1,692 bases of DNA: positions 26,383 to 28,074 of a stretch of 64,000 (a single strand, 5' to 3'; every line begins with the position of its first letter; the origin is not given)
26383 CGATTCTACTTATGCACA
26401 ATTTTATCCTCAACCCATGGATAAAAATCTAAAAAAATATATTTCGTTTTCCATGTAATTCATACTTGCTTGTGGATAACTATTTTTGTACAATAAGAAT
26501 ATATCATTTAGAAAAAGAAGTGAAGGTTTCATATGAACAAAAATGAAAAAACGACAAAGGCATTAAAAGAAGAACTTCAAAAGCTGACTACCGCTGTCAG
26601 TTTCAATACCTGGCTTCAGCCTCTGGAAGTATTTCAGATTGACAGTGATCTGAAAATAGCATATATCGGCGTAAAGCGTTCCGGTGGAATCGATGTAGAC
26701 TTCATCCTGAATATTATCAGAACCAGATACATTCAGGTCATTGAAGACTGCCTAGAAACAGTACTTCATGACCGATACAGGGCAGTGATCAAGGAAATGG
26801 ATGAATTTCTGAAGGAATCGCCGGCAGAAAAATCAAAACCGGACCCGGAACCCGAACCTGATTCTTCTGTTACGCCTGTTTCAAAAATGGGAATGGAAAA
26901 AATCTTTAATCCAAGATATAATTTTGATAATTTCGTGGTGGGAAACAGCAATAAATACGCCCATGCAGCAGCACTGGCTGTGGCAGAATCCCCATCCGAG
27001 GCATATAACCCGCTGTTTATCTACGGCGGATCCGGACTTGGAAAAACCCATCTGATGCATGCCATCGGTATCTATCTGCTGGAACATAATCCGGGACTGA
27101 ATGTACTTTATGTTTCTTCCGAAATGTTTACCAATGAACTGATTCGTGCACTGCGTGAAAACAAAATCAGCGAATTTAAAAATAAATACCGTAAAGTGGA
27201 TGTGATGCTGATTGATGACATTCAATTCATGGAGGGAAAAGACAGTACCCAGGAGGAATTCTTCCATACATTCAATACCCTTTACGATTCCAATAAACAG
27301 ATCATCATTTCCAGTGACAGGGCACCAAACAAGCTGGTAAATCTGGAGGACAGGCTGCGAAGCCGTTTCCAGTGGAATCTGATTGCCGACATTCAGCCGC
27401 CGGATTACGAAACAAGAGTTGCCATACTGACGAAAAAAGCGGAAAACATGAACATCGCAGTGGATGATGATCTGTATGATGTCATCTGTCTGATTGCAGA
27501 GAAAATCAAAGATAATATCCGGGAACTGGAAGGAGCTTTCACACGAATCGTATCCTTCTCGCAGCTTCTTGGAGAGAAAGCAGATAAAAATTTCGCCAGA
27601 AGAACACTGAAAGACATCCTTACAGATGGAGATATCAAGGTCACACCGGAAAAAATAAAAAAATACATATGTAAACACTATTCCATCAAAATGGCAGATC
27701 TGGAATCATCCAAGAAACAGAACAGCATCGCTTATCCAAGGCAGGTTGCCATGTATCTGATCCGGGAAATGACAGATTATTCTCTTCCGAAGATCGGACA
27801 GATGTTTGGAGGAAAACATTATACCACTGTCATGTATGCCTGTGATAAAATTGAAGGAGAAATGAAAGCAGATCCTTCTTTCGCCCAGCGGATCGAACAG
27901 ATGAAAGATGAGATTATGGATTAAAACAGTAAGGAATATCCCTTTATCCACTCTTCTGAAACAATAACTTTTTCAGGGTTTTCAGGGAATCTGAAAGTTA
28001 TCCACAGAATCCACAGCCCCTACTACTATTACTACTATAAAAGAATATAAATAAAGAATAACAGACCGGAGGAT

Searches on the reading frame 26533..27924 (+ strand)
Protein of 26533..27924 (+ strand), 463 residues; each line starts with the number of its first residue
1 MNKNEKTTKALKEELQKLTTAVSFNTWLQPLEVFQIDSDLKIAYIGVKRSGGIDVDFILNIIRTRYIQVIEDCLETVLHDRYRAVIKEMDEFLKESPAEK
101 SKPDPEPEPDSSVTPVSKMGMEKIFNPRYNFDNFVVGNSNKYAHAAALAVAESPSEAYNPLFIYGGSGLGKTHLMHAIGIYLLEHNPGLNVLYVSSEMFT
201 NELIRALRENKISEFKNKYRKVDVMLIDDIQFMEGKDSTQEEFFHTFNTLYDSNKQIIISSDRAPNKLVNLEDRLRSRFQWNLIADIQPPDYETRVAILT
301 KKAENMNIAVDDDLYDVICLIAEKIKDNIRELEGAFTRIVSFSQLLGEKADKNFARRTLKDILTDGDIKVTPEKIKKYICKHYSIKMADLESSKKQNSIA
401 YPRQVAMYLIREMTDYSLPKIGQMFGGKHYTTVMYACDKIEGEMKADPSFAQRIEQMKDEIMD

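Call 79: search_protein_families(library=pfam, proteins=[window:26533-27924:+], max_evalue=0.00001)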
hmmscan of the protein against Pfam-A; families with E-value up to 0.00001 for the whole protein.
window:26533-27924:+ (463 aa): 4 families
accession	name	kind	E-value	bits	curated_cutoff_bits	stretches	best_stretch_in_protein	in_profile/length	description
PF00308.24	Bac_DnaA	-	4.5e-73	245.2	23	1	126-285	2-161/162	Bacterial DnaA ATPAse domain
PF08299.17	Bac_DnaA_C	-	5.3e-29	100.5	31.5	1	372-440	1-69/69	Bacterial dnaA protein helix-turn-helix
PF01695.23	IstB_IS21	-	3.3e-11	43.6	24.1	1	161-262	95-193/238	IstB-like ATP binding protein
PF00004.35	AAA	-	9.4e-06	26.5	21.2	0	162-279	2-123/131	ATPase family associated with various cellular activities (AAA)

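Call 82: list_cluster_members(proteins=[window:26533-27924:+, window:31408-33330:+, window:46352-48472:-, window:48476-49402:-])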
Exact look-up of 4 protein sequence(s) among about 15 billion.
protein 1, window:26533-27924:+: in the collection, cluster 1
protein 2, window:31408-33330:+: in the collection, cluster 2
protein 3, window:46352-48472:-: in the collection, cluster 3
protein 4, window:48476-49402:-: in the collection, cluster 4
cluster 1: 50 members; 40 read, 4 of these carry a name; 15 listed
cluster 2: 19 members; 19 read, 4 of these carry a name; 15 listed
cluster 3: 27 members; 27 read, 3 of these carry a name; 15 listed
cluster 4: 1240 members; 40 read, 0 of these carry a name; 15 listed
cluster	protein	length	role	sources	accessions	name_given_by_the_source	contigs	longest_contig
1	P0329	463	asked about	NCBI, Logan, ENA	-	-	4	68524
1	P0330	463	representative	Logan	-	-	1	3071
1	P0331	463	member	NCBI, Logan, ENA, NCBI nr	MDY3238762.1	MAG: chromosomal replication initiator protein DnaA [Anaerovoracaceae bacterium] | chromosomal replication initiator protein DnaA [Anaerovoracaceae bacterium]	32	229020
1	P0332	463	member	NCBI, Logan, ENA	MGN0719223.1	MAG: chromosomal replication initiator protein DnaA [Anaerovoracaceae bacterium]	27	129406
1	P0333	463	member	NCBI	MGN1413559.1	MAG: chromosomal replication initiator protein DnaA [Anaerovoracaceae bacterium]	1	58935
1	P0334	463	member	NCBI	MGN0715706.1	MAG: chromosomal replication initiator protein DnaA [Anaerovoracaceae bacterium]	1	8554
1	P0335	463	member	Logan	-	-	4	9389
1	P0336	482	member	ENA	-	-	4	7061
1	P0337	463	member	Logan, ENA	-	-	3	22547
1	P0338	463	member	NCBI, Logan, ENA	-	-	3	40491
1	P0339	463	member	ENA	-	-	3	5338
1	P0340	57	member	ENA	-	-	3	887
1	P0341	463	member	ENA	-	-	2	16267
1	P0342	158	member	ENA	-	-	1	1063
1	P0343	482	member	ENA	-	-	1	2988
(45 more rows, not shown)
